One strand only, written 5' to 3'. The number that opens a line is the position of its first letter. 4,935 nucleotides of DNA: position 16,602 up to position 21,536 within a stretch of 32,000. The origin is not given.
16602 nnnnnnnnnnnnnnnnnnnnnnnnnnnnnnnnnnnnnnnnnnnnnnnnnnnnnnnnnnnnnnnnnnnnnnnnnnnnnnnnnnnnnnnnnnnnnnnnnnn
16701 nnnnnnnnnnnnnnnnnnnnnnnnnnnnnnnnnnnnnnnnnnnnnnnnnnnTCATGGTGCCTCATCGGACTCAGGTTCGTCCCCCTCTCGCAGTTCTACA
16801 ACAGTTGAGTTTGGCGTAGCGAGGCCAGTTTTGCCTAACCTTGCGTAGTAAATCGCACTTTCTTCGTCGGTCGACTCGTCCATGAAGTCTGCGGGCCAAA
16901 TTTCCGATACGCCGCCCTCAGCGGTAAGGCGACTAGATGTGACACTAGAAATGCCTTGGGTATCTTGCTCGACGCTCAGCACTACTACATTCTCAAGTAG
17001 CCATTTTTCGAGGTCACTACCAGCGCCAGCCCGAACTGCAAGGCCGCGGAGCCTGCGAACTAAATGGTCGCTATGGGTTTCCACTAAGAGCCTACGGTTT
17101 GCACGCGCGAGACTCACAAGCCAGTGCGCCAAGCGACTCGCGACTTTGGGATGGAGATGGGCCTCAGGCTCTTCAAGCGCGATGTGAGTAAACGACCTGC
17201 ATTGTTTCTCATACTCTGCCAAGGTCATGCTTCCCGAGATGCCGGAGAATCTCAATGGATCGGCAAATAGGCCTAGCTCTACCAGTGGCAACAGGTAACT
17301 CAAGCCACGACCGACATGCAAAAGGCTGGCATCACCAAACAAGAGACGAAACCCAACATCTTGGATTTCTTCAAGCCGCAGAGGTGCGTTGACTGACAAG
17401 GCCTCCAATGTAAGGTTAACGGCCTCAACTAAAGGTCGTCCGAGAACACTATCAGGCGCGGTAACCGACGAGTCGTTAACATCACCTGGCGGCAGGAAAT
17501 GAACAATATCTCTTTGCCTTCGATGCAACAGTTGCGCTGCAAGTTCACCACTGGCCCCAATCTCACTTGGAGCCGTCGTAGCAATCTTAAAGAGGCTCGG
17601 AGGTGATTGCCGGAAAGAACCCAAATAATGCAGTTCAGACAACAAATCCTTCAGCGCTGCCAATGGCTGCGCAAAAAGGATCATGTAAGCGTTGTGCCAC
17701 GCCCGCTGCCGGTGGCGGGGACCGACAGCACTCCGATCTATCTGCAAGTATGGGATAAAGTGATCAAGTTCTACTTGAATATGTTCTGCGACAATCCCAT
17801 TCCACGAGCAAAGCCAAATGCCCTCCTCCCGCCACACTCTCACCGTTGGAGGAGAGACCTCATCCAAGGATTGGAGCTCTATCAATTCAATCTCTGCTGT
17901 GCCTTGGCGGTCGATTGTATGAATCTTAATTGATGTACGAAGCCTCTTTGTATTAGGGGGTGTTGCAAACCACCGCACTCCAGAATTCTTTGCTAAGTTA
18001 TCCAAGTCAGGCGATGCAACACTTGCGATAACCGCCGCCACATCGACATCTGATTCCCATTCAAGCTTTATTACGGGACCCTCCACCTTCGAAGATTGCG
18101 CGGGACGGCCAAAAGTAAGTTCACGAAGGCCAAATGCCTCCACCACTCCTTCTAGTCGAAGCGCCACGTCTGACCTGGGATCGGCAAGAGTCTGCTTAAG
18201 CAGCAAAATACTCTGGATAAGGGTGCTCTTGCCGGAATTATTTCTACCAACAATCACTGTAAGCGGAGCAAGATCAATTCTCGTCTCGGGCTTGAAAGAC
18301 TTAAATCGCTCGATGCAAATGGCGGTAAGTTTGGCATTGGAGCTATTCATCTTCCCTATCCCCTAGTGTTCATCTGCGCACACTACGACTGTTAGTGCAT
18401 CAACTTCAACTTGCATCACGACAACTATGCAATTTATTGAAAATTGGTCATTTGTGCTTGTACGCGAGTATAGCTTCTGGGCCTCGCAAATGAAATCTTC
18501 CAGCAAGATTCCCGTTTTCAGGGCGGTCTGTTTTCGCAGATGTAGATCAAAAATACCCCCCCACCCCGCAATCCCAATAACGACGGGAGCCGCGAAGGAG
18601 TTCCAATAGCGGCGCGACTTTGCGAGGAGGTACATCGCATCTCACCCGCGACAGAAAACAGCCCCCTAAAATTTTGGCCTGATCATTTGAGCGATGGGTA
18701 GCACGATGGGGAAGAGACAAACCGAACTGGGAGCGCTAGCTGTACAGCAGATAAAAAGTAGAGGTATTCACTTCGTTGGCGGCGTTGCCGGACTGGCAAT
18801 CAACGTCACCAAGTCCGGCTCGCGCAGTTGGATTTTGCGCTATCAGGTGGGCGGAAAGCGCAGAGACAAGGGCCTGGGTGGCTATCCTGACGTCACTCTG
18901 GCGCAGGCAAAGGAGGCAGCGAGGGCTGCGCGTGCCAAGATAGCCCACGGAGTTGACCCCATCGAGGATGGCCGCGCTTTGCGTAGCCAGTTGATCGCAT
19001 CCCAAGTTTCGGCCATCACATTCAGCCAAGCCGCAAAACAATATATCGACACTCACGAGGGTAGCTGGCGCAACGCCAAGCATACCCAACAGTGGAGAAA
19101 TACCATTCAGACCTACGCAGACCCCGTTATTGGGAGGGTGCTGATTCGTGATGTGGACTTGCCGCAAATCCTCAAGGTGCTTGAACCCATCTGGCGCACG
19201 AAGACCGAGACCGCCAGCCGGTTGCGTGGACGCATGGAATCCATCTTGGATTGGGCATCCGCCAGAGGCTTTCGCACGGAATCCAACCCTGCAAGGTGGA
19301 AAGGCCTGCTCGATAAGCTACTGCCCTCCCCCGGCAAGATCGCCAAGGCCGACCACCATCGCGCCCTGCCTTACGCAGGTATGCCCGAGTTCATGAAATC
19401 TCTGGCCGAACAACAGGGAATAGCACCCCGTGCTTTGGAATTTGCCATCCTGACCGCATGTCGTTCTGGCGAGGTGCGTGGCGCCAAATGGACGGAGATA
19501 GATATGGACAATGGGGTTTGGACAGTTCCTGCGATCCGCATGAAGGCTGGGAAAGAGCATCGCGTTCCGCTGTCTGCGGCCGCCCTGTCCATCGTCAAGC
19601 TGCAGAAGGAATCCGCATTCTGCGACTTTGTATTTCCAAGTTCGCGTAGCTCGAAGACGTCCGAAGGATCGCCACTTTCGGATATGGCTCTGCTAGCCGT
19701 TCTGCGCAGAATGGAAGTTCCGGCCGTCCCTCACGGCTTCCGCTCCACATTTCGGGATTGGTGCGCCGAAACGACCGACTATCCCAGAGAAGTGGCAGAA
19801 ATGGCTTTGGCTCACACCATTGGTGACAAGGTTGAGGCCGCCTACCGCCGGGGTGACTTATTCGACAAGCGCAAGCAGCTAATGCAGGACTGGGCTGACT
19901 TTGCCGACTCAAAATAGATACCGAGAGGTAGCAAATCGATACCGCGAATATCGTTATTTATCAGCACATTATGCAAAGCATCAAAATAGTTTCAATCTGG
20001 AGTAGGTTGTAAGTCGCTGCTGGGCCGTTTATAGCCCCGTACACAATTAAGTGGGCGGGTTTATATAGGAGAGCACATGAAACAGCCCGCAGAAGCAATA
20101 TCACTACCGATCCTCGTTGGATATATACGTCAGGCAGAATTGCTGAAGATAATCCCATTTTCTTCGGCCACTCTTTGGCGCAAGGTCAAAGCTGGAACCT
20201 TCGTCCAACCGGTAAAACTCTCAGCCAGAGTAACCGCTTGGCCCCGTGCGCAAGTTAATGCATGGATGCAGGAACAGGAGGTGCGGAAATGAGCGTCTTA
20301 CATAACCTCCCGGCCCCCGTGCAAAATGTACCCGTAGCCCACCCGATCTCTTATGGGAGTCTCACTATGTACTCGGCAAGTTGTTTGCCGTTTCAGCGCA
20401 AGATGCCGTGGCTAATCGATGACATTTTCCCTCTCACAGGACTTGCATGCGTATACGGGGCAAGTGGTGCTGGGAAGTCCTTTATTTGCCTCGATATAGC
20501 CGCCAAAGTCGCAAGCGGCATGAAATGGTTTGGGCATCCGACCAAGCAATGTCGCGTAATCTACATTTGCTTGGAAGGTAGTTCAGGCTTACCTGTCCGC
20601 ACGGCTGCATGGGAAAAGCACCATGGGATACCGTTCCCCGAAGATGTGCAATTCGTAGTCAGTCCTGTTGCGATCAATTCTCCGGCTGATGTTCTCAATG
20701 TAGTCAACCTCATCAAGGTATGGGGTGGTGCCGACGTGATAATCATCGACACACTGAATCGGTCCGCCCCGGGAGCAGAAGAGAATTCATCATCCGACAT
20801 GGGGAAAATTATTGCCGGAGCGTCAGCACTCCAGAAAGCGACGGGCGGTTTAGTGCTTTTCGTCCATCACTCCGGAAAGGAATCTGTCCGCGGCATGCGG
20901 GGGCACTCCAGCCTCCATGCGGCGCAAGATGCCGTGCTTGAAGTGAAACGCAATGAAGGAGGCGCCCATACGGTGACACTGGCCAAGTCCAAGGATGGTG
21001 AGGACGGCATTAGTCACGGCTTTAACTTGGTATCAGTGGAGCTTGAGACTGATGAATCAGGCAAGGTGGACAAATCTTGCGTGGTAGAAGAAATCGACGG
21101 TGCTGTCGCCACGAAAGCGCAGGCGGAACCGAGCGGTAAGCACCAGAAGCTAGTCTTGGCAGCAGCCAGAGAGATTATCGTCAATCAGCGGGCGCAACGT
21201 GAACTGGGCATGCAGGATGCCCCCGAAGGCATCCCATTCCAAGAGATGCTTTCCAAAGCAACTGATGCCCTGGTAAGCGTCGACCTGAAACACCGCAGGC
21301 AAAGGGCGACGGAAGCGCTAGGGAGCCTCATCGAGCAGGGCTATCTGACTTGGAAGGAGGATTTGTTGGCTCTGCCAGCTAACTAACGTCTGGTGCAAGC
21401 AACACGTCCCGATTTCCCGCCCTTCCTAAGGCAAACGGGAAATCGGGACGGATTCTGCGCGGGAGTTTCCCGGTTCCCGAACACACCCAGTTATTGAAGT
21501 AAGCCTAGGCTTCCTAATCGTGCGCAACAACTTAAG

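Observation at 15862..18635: Candidate undescribed defence operon: small membrane ORF + nuclease-less ABC/OLD-type ATPase + unassignable 297-aa partner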

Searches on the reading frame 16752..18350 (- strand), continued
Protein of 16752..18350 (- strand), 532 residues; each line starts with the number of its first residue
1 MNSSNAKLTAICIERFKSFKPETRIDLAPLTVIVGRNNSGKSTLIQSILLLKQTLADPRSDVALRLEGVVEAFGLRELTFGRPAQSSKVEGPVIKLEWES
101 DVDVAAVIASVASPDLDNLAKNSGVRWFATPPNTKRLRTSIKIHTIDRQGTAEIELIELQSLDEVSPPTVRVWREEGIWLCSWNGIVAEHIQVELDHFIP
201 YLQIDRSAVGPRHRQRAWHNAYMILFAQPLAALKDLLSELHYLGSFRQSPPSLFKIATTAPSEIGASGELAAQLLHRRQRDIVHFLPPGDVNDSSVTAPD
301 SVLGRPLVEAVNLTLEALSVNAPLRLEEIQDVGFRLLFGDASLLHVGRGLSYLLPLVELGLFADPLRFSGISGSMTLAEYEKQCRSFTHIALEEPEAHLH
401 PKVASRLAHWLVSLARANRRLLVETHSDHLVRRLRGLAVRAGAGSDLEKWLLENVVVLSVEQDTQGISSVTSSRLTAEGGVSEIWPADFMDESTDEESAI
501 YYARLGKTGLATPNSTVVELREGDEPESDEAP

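Call 70: fold_search(model_id=the predicted structure, library=pdb)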
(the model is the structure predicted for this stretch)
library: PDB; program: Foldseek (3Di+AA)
matches with E <= 10: 1069; with E <= 0.001: 201
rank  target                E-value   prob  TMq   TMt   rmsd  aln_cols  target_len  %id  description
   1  9lpa_B                7.5e-12  1.00  0.34  0.26  14.5       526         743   13  The cryo-EM structure of retron Eco8 in an active state (released 2025-11-19)
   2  4i99_B                2.6e-11  1.00  0.38  0.57   9.5       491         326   13  Crystal structure of the SmcHead bound to the C-winged helix domain of ScpA (released 2013-01-30)
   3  9lp9_B                1.3e-10  1.00  0.32  0.24  14.2       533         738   12  The cryo-EM structure of retron Eco8 in a standby state (released 2025-11-19)
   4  5h68_B                1.4e-10  1.00  0.37  0.55   9.8       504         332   14  Crystal structure of an engaged dimer of the Geobacillus stearothermophilus SMC head domain (released 2017-03-15)
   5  4i99_A                2.1e-10  1.00  0.36  0.56  10.1       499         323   12  Crystal structure of the SmcHead bound to the C-winged helix domain of ScpA (released 2013-01-30)
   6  6qj2_A                2.8e-10  1.00  0.36  0.50  13.5       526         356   10  Crystal structure of the C. thermophilum condensin Smc4 ATPase head in complex with the C-terminal domain of Brn1 (released 2019-07-03)
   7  9x9b_B                3.4e-10  1.00  0.34  0.25  14.8       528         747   14  Retron-Eco8 complex with ATP-Mg2+ (released 2026-03-04)
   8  5h68_A                4.3e-10  1.00  0.36  0.54   9.2       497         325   14  Crystal structure of an engaged dimer of the Geobacillus stearothermophilus SMC head domain (released 2017-03-15)
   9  9p4j_A                6.3e-10  1.00  0.31  0.24  14.4       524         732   12  The structure of Retron Eco8 in Apo state (released 2025-11-12)
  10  8x5i_D                7.0e-10  1.00  0.34  0.33  13.4       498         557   10  Structure of ATP/Mg2+ bound Gabija GajA (released 2024-02-28)
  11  9x94_F                7.4e-10  1.00  0.31  0.24  14.9       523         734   13  Apo Retron-Eco8 complex (released 2026-03-18)
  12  8ro9_C                9.7e-10  1.00  0.35  0.53  11.6       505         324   13  Human cohesin SMC1A-HD(longCC-EQ)/RAD21-C complex - Open/closed P-loop conformation (released 2024-09-11)
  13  9q9i_A                1.0e-09  1.00  0.36  0.40  19.6       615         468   12  Cryo-EM structure of human Mre11-Rad50-Nbs1 complex bound to DNA (released 2025-10-01)
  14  9q9m_A                1.1e-09  1.00  0.36  0.40  20.4       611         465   12  Cryo-EM structure of human Mre11-Rad50-Nbs1 (MRN) complex bound to DNA and telomeric factor TRF2 (released 2025-10-01)
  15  8rof_A                1.4e-09  1.00  0.36  0.50  14.3       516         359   13  Human cohesin SMC1A-HD(shortCC-EQ)/RAD21-C complex - ADP-Mg-bound conformation (released 2024-09-11)
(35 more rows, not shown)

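Call 73: search_protein_families(library=padloc, proteins=[L028:2139-3245:+, L028:3245-4408:+, L028:4411-5358:+, L027:2948-4765:+, L027:4758-5765:+], max_evalue=0.00001)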
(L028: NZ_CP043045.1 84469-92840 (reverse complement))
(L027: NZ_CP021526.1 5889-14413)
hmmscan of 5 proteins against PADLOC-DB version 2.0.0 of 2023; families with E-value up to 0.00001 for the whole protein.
L028:2139-3245:+ (368 aa): 5 families
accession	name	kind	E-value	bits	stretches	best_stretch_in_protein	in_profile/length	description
PDLC03877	NsnA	-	3.4e-120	399.8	1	25-367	38-382/385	-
PDLC04027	PD-T4-2_A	-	2.9e-31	106.8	1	7-363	8-360/363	-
PDLC03418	REase_II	-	5.2e-18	63.3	1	48-189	30-161/372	Type II restriction enzyme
PDLC04151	HEC-05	-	3.1e-09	34.1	0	33-83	23-72/600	-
PDLC04150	HEC-05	-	1.5e-07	28.7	0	36-82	8-53/583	-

L028:3245-4408:+ (387 aa): 71 families (the best 25 are shown)
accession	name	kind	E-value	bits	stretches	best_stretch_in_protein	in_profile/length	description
PDLC03878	NsnB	-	2.6e-94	314.8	1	1-384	1-343/345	-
PDLC04148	HEC-03B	-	4.1e-25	86.7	2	252-376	317-437/458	-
PDLC04707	PDC-M55A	-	4.4e-24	83.2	1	235-375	259-401/421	-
PDLC02979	AriA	-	7e-20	70.1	1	255-317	301-372/373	-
PDLC04033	PD-T4-4_A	-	2.7e-16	57.8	1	270-318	322-370/460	-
PDLC02980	AriA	-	3.4e-16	58.1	1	243-319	227-304/304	-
PDLC02358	Old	-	3.5e-14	50.5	1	275-320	286-331/578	Old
PDLC02981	AriAB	-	4.6e-13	46.7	1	275-321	332-380/694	-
PDLC00096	GajA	-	9.8e-13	45.7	1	275-318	290-337/630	AAA ATPase domain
PDLC04664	PDC-M47A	-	1.4e-12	45.3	1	271-319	319-367/461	-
PDLC04135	mad3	-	4.2e-12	44.3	1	267-319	275-328/374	mads_3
PDLC00278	PtuA1|PtuA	-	5.1e-12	43.8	0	2-36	3-38/436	AAA ATPase domain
PDLC04178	HEC-01A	-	5.5e-12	43.4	1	2-50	9-57/399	-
PDLC00091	GajA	-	7.4e-12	42.9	1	275-315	298-339/627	AAA ATPase domain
PDLC00271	PtuA1|PtuA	-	8.6e-12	43.3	1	276-320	281-324/421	AAA ATPase domain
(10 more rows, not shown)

L028:4411-5358:+ (315 aa): 3 families
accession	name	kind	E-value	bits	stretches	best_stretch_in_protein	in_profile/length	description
PDLC03896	NsnC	-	2e-74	249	1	3-314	2-318/319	-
PDLC03891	NsnC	-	2.6e-09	35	1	5-152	4-153/284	-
PDLC03912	NsnC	-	4.3e-07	28.1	1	4-149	4-150/316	-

L027:2948-4765:+ (605 aa): 60 families (the best 25 are shown)
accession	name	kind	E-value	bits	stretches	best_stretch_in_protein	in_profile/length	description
PDLC03878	NsnB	-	7.9e-77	257.3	2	317-592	107-344/345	-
PDLC04148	HEC-03B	-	3.8e-58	195.6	2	352-602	216-456/458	-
PDLC04707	PDC-M55A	-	9.7e-40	134.8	1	325-598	159-417/421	-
PDLC02979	AriA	-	1.5e-28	98.7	2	408-528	265-373/373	-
PDLC02980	AriA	-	1.2e-18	66.1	2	454-529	228-304/304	-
PDLC04176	HEC-01A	-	5.6e-16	56.9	1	2-150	3-132/371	-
PDLC04175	HEC-01A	-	5.7e-14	49.9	1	2-90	6-87/363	-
PDLC02981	AriAB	-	6.3e-14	49.6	2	2-198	3-188/694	-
PDLC02358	Old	-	1.3e-13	48.6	1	485-530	286-331/578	Old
PDLC02335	AbiLi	-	1.1e-12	45.7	1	1-559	49-257/326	AbiLi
PDLC04182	HEC-01A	-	1.4e-12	45.3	1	2-216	4-203/406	-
PDLC04664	PDC-M47A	-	1.1e-11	42.3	1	481-569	319-405/461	-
PDLC04033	PD-T4-4_A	-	1.6e-11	42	1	480-572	322-412/460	-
PDLC04135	mad3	-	2.4e-11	41.8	1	2-538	2-339/374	mads_3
PDLC04177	HEC-01A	-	2.6e-11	41.2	0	483-532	296-344/393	-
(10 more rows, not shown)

L027:4758-5765:+ (335 aa): 0 families

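Call 95: search_dna_similar(query=window:16752-18350:-, collection=phages, mode=protein, max_evalue=0.000001, max_rows=15)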
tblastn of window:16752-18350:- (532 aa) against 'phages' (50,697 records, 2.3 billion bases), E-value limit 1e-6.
Records with a match: 12; places in all: 12; records where one place covers at least 80% of the query: 0.
Best place of each record, by identity: <60% 12.
By first word of the organism name: Klebsiella 12.
By host as written in the record: Klebsiella pneumoniae 12.
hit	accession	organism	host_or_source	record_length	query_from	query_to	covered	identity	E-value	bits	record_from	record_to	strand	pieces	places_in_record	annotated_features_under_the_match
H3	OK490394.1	Klebsiella phage Kp4845-1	Klebsiella pneumoniae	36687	240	502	49%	28.5%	4e-16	88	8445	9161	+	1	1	record has no annotation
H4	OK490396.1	Klebsiella phage Kp4846-1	Klebsiella pneumoniae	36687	240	502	49%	28.5%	4e-16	88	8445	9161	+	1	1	record has no annotation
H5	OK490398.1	Klebsiella phage Kp4847-1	Klebsiella pneumoniae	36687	240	502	49%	28.5%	4e-16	88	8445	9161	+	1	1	record has no annotation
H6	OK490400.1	Klebsiella phage Kp4848-1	Klebsiella pneumoniae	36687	240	502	49%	28.5%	4e-16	88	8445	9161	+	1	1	record has no annotation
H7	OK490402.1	Klebsiella phage Kp4849-1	Klebsiella pneumoniae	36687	240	502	49%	28.5%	4e-16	88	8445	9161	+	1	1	record has no annotation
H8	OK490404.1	Klebsiella phage Kp4850-1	Klebsiella pneumoniae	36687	240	502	49%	28.5%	4e-16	88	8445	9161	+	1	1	record has no annotation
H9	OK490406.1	Klebsiella phage Kp4851-1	Klebsiella pneumoniae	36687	240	502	49%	28.5%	4e-16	88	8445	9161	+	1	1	record has no annotation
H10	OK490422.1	Klebsiella phage Kp4867-1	Klebsiella pneumoniae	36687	240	502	49%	28.5%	4e-16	88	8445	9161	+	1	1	record has no annotation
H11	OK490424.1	Klebsiella phage Kp4868-1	Klebsiella pneumoniae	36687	240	502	49%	28.5%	4e-16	88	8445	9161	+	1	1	record has no annotation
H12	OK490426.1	Klebsiella phage Kp4869-1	Klebsiella pneumoniae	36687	240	502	49%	28.5%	4e-16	88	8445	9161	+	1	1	record has no annotation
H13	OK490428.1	Klebsiella phage Kp4870-1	Klebsiella pneumoniae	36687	240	502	49%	28.5%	4e-16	88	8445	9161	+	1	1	record has no annotation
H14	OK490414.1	Klebsiella phage Kp4861-1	Klebsiella pneumoniae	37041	240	502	49%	28.5%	4e-16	88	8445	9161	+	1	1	record has no annotation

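Call 97: get_annotated_region(hit=H3, flank=3500)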
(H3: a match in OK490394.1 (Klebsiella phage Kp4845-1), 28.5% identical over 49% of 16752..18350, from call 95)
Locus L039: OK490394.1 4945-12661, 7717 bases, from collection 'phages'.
description: UNVERIFIED: Klebsiella phage Kp4845-1, complete genome.
organism: Klebsiella phage Kp4845-1 (NCBI taxid 2895851)
taxonomy: Viruses; Duplodnaviria; Heunggongvirae; Uroviricota; Caudoviricetes; Peduoviridae; Reipivirus
host: Klebsiella pneumoniae; source: -; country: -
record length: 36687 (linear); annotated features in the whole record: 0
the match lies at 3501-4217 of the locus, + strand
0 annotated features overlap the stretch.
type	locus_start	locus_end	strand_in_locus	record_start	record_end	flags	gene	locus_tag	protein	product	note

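Call 99: search_protein_families(library=padloc, proteins=[L039:106-2094:+, L039:2352-4298:+, L039:4282-5298:+], max_evalue=0.00001)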
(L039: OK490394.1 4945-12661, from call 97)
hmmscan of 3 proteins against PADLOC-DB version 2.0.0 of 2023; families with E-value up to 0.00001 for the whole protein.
L039:106-2094:+ (662 aa): 0 families

L039:2352-4298:+ (648 aa): 72 families (the best 25 are shown)
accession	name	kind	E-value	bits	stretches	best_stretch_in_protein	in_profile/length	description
PDLC03878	NsnB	-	6.2e-77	257.7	2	340-621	107-343/345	-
PDLC04148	HEC-03B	-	7.6e-59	197.9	2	349-632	182-455/458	-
PDLC04707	PDC-M55A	-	8.4e-42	141.6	1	381-631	185-419/421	-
PDLC02979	AriA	-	2e-26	91.7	2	465-558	270-373/373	-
PDLC02980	AriA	-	5.1e-19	67.4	1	478-559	222-304/304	-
PDLC04175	HEC-01A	-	8e-17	59.3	2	2-55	6-58/363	-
PDLC04176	HEC-01A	-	9.6e-16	56.1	2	497-563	259-326/371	-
PDLC02358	Old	-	8.1e-15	52.6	2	514-561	285-332/578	Old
PDLC04177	HEC-01A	-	3.9e-14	50.5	1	499-562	282-344/393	-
PDLC04135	mad3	-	5.3e-14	50.5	2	1-50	1-50/374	mads_3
PDLC00067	GajA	-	3.6e-13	46.8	1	516-563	307-351/604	AAA ATPase domain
PDLC02981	AriAB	-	3.8e-13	47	2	2-67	3-68/694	-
PDLC04033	PD-T4-4_A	-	2.6e-12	44.7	1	510-566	322-378/460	-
PDLC00096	GajA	-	5.4e-12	43.2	1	488-562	258-341/630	AAA ATPase domain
PDLC00091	GajA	-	6.2e-12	43.1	1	515-563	298-347/627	AAA ATPase domain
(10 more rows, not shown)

L039:4282-5298:+ (338 aa): 0 families

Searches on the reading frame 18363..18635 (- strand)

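Call 4: search_protein_families(library=padloc, proteins=[window:18363-18635:-], max_evalue=1)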
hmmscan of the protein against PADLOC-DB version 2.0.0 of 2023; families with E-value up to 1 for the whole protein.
window:18363-18635:- (90 aa): 0 families

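Call 5: search_protein_families(library=pfam, proteins=[window:18363-18635:-], max_evalue=1)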
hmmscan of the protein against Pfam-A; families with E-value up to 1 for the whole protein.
window:18363-18635:- (90 aa): 0 families

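Call 6: search_protein_families(library=ncbifam, proteins=[window:18363-18635:-], max_evalue=1)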
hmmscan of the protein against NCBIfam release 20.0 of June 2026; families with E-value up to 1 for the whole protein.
window:18363-18635:- (90 aa): 0 families

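Call 17: search_protein_families(library=phrogs, proteins=[window:18363-18635:-], max_evalue=1)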
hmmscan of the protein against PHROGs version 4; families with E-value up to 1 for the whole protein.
window:18363-18635:- (90 aa): 1 family
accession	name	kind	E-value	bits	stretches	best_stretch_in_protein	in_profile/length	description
phrog_6384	-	lysis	0.035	14.8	1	4-28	64-88/111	holin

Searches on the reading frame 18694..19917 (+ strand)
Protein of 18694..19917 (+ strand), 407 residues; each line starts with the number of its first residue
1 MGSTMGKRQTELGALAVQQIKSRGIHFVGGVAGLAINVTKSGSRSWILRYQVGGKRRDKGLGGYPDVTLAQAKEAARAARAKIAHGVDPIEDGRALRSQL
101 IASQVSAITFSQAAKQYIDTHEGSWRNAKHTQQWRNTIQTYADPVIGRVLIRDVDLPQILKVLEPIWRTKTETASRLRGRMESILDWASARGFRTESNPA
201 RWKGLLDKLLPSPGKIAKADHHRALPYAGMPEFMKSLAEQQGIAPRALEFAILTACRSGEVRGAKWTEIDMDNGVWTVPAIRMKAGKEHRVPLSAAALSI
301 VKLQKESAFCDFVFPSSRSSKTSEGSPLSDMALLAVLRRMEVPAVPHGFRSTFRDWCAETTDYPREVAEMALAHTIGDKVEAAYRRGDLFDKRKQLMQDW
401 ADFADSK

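Call 39: search_protein_families(library=pfam, proteins=[window:18694-19917:+], max_evalue=0.01)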
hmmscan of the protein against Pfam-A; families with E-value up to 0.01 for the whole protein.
window:18694-19917:+ (407 aa): 3 families
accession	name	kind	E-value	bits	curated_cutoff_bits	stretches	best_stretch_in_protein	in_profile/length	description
PF22022.2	Phage_int_M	-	7.5e-30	103.5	27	1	110-204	1-95/96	Phage integrase central domain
PF13356.12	Arm-DNA-bind_3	-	2.8e-18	66.2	27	1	32-93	21-80/83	Arm DNA-binding domain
PF00589.27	Phage_integrase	-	3.6e-15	56.6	27.1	1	247-384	27-165/172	Phage integrase family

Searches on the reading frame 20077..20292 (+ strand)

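Call 39: search_protein_families(library=pfam, proteins=[window:20077-20292:+], max_evalue=0.01)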
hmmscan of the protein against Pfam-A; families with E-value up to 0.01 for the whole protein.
window:20077-20292:+ (71 aa): 1 family
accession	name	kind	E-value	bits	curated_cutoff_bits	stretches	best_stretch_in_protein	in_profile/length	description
PF05930.18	Phage_AlpA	-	1.2e-06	28.7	21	1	15-64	2-51/51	Prophage CP4-57 regulatory protein (AlpA)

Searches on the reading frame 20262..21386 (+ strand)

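Call 39: search_protein_families(library=pfam, proteins=[window:20262-21386:+], max_evalue=0.01)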
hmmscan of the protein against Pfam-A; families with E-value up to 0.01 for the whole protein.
window:20262-21386:+ (374 aa): 1 family
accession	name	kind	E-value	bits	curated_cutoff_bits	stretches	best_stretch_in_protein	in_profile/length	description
PF13481.12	AAA_25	-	2.8e-35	122.1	27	1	46-208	20-194/195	AAA domain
